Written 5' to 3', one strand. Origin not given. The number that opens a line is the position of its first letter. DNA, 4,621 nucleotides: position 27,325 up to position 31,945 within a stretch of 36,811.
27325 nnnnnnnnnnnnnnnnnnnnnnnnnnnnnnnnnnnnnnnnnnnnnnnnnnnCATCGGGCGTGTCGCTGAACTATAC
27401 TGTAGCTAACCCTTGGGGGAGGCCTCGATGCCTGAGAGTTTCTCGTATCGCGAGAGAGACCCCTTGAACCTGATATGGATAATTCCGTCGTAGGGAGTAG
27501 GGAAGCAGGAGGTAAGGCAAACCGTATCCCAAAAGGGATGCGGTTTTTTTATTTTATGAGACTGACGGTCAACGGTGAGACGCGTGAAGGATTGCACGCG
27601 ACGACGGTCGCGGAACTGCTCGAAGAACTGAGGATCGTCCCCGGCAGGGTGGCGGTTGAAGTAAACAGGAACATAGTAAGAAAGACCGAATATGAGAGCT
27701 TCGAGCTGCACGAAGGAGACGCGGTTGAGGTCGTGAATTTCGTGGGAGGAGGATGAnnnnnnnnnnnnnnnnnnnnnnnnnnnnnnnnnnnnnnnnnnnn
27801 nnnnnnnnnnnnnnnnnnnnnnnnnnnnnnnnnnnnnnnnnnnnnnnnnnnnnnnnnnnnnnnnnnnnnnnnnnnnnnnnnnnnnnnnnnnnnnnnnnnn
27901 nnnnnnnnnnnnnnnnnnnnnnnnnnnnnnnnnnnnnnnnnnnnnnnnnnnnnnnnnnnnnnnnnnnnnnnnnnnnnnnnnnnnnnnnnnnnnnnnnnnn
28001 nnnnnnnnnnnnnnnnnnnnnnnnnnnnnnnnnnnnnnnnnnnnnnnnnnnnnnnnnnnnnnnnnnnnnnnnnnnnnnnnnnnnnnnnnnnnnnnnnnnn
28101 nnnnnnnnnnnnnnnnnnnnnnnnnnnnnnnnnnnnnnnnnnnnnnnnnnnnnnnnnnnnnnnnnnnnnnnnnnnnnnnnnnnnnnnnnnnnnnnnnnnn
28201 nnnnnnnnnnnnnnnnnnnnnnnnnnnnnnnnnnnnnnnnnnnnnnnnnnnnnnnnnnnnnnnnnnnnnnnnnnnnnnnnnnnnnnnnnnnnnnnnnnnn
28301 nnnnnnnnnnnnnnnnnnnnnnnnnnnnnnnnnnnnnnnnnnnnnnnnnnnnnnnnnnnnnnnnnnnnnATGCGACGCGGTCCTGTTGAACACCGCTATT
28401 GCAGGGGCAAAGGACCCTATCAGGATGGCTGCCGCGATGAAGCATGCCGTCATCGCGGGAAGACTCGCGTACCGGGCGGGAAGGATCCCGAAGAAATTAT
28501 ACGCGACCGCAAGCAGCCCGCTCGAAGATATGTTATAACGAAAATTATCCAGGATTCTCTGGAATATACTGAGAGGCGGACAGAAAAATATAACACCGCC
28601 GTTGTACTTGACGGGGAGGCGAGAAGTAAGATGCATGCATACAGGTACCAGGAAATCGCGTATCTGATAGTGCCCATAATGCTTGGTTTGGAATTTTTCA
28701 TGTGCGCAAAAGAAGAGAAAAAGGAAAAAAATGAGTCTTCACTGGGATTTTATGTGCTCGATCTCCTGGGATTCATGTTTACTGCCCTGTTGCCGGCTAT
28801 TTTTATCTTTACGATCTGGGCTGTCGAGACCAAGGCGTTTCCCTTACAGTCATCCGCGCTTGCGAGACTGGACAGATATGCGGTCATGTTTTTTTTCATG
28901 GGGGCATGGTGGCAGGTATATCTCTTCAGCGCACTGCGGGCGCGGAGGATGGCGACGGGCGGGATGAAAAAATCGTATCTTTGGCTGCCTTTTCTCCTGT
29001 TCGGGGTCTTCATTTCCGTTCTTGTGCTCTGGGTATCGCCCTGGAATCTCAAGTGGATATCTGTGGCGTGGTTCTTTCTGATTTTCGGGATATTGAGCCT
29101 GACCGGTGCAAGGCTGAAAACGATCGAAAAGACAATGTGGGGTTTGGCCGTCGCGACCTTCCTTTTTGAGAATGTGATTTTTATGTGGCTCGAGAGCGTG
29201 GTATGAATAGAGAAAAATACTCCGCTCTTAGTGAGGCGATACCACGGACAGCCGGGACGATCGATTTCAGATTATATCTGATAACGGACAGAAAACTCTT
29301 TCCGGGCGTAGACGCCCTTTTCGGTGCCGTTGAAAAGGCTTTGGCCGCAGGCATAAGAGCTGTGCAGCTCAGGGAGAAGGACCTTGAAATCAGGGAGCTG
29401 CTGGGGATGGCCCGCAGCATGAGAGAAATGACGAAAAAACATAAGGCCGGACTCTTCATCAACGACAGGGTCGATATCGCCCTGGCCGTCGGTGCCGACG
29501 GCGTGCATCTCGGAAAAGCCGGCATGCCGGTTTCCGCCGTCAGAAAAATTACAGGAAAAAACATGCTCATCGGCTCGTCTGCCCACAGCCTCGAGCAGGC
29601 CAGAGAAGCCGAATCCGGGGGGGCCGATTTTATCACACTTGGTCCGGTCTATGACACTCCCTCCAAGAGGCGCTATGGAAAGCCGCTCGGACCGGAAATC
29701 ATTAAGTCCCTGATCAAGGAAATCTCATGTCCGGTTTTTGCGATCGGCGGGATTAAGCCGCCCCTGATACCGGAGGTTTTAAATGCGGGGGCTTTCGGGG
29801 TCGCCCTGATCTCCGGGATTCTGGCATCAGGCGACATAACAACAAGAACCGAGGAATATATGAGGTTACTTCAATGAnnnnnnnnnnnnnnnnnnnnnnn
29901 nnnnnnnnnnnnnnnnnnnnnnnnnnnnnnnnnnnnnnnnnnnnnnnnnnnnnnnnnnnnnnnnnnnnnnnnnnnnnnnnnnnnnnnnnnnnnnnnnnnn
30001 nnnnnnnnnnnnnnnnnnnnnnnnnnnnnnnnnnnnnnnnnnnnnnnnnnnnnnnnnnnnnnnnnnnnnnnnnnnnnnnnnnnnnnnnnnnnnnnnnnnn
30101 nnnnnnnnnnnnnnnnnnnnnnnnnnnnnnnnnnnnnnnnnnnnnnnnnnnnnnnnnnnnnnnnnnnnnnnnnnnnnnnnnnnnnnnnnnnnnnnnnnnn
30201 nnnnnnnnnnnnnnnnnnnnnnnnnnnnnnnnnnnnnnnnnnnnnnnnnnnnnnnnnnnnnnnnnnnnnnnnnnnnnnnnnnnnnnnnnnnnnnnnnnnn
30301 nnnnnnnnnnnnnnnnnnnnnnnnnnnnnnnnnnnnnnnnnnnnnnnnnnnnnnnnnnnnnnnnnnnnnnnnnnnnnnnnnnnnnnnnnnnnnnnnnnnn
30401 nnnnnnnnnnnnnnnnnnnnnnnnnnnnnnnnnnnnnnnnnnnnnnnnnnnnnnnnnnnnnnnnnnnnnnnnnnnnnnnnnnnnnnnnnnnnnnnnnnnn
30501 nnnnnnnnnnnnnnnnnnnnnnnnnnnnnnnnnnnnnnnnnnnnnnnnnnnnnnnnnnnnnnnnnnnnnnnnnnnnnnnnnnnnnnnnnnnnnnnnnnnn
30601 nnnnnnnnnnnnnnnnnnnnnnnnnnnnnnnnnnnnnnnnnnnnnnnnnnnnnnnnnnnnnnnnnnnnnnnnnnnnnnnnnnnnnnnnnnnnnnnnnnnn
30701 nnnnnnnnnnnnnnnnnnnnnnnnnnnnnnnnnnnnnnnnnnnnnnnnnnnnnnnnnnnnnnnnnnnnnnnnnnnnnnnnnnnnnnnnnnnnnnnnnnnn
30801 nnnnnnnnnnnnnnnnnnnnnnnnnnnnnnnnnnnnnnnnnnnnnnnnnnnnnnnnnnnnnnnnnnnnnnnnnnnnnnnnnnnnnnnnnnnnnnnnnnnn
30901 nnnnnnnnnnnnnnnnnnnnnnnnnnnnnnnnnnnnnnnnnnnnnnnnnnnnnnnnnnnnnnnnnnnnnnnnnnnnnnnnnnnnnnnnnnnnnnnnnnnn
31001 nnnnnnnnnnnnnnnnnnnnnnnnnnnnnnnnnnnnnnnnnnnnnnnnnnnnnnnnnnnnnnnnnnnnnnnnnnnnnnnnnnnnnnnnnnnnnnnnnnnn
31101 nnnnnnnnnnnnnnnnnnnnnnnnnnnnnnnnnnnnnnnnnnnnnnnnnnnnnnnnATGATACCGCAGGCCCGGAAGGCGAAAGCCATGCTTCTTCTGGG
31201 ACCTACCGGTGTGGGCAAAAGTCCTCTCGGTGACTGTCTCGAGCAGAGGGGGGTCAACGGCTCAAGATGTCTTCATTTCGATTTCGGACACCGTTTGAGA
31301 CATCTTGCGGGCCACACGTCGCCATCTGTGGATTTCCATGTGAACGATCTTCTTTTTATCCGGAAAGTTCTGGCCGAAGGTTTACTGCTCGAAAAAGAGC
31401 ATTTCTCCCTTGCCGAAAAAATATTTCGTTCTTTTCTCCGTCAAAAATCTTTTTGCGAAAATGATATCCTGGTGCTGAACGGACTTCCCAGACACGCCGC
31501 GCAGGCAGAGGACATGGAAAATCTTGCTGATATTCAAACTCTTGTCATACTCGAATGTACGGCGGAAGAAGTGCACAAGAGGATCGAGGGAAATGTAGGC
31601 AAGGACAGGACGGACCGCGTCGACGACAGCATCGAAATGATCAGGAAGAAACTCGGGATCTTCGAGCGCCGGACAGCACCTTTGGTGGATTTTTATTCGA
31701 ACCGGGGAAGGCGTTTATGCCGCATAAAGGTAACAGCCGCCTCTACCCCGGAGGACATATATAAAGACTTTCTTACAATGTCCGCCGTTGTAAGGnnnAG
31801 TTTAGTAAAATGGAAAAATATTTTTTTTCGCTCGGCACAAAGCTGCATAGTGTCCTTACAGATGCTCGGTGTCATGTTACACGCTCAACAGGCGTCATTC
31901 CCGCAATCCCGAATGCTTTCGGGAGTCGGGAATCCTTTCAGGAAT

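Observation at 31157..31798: Adenylate-kinase-fold P-loop protein as the last gene of the TPP-riboswitch thi operon: candidate non-orthologous thiamine-pathway kinase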

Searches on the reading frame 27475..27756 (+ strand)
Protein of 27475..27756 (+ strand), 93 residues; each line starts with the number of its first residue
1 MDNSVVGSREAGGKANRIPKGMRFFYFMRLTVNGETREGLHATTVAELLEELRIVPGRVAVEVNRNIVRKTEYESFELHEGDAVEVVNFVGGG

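Call 4: search_protein_families(library=pfam, proteins=[window:27475-27756:+], max_evalue=0.01)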
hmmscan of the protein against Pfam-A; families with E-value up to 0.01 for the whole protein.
window:27475-27756:+ (93 aa): 2 families
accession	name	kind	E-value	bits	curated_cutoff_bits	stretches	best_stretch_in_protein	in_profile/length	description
PF02597.26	ThiS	-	8.4e-16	58.7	22.5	1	31-93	2-76/76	ThiS family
PF03990.20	DUF348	-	0.0003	20.9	24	1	30-56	3-30/41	G5-linked-Ubiquitin-like domain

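Call 5: search_protein_families(library=ncbifam, proteins=[window:27475-27756:+], max_evalue=0.01)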
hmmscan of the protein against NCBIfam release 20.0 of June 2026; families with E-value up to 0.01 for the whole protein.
window:27475-27756:+ (93 aa): 1 family
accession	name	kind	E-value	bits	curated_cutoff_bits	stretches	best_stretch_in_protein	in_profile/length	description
TIGR01683.1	thiS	equivalog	8e-21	74.2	37.45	1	30-93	1-64/64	sulfur carrier protein ThiS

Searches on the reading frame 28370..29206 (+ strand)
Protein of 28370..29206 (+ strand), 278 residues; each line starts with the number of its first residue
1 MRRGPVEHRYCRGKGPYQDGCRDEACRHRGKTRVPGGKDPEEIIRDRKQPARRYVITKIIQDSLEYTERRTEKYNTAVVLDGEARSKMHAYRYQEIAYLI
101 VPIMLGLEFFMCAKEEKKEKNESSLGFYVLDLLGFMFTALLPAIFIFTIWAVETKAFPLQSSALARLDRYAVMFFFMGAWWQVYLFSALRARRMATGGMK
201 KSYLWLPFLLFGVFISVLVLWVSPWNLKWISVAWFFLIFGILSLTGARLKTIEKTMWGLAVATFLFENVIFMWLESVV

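Call 4: search_protein_families(library=pfam, proteins=[window:28370-29206:+], max_evalue=0.01)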
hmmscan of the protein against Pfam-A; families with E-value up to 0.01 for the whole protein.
window:28370-29206:+ (278 aa): 0 families

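Call 5: search_protein_families(library=ncbifam, proteins=[window:28370-29206:+], max_evalue=0.01)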
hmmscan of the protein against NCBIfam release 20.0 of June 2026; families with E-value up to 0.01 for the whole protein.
window:28370-29206:+ (278 aa): 0 families

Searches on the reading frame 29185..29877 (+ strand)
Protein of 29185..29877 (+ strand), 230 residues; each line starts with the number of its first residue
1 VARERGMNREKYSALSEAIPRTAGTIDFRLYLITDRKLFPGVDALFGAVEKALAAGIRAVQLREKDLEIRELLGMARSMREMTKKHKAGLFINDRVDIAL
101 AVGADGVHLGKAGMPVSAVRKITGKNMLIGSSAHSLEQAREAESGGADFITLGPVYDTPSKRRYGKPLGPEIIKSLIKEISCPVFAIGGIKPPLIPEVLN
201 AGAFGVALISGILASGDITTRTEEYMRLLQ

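Call 4: search_protein_families(library=pfam, proteins=[window:29185-29877:+], max_evalue=0.01)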
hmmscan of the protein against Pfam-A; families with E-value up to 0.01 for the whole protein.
window:29185-29877:+ (230 aa): 2 families
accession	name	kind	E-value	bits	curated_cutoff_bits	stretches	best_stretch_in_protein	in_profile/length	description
PF02581.23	TMP-TENI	-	1.1e-60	204.5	27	1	30-212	1-180/180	Thiamine monophosphate synthase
PF03060.21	NMO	-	0.002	18.1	28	1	92-220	102-233/331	Nitronate monooxygenase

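Call 5: search_protein_families(library=ncbifam, proteins=[window:29185-29877:+], max_evalue=0.01)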
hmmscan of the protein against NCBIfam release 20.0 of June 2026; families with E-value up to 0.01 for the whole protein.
window:29185-29877:+ (230 aa): 14 families
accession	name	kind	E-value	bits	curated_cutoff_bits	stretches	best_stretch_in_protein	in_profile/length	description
TIGR00693.1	thiE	equivalog_domain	2.5e-59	199.8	145.1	1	29-224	1-196/197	thiamine phosphate synthase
NF002727.0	PRK02615.1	equivalog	1.2e-58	198.6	335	1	26-229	147-344/349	thiamine phosphate synthase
NF000736.0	PRK00043.2-3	equivalog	4.1e-35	121.1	227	1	47-226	18-202/207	thiamine phosphate synthase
NF005819.0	PRK07695.1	equivalog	1.3e-34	119.7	251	1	50-228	21-196/205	thiazole tautomerase TenI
NF006530.0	PRK08999.1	equivalog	7.9e-33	113.8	245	1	30-213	133-313/315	Nudix family hydrolase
NF000740.0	PRK00043.3-4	equivalog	1.6e-29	102.9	202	1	25-225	4-210/218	thiamine phosphate synthase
NF007070.0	PRK09517.1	equivalog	2.1e-27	95.8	761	1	26-218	2-203/755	multifunctional thiamine-phosphate pyrophosphorylase/synthase/phosphomethylpyrimidine kinase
NF000741.0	PRK00043.3-5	equivalog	4.1e-26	92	350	1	23-218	3-203/217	thiamine phosphate synthase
NF002904.0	PRK03512.1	equivalog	2.1e-25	89.4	231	1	37-228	14-205/211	thiamine phosphate synthase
NF000734.0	PRK00043.1-5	equivalog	1.3e-24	87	252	1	48-227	15-195/201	thiamine phosphate synthase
NF008933.0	PRK12290.1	equivalog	7.7e-18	64.6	516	1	37-220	212-403/438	thiamine phosphate synthase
NF000738.0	PRK00043.3-1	equivalog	1.6e-10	41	445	1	26-218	6-204/221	thiamine phosphate synthase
NF005080.0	PRK06512.1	equivalog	7.9e-06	25.7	218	1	49-216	32-199/222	thiamine phosphate synthase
NF002231.0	PRK01130.1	subfamily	0.0021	17.1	189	1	120-221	120-222/230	putative N-acetylmannosamine-6-phosphate 2-epimerase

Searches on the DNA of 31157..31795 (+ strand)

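Call 21: search_rna_families(sources=[L034, L044, L058, L061, L068, L072, L017, L026, L042], threshold=gathering)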
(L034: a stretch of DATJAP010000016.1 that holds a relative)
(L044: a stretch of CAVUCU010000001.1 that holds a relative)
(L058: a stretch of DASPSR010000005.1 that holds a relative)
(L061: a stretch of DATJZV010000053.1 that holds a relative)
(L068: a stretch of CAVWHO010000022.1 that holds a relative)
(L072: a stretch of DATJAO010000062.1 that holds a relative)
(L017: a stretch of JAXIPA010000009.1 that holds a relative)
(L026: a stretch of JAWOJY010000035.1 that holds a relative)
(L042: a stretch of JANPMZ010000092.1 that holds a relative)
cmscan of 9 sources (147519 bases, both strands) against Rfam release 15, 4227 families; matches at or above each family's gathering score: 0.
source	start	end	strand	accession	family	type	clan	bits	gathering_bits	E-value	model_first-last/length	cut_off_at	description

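Call 22: search_rna_families(sources=[L037, L050, L053, L055, L059, L063, L064, L065, L070, L074, L080, L051, L078, L079], threshold=gathering)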
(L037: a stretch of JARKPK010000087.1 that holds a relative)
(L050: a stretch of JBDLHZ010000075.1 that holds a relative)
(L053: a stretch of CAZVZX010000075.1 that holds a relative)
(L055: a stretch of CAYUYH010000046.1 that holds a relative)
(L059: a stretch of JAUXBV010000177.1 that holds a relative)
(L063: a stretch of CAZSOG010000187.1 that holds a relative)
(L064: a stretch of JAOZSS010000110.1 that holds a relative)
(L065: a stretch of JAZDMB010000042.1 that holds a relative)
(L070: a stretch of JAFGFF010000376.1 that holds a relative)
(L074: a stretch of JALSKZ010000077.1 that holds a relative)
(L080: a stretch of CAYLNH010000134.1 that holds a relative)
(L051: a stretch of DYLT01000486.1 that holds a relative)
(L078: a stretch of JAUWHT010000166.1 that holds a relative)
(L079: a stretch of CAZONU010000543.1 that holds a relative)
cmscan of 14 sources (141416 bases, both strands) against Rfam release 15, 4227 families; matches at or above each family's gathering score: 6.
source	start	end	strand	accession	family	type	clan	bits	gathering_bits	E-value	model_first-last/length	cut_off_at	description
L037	6645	7029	+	RF00010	RNaseP_bact_a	Gene; ribozyme;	CL00002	252.2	100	1.3e-80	12-328/367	no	Bacterial RNase P class A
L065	9575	9646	-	RF00005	tRNA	Gene; tRNA;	CL00001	66.4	29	6.9e-12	1-71/71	no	tRNA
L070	7017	7088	+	RF00005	tRNA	Gene; tRNA;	CL00001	65.9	29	9.3e-12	1-71/71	no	tRNA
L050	9035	9108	+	RF00005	tRNA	Gene; tRNA;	CL00001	65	29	1.7e-11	1-71/71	no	tRNA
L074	5648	5736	-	RF00005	tRNA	Gene; tRNA;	CL00001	56.4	29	3.9e-09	1-71/71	no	tRNA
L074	5794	5881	-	RF00005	tRNA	Gene; tRNA;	CL00001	56.3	29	4.1e-09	1-71/71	no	tRNA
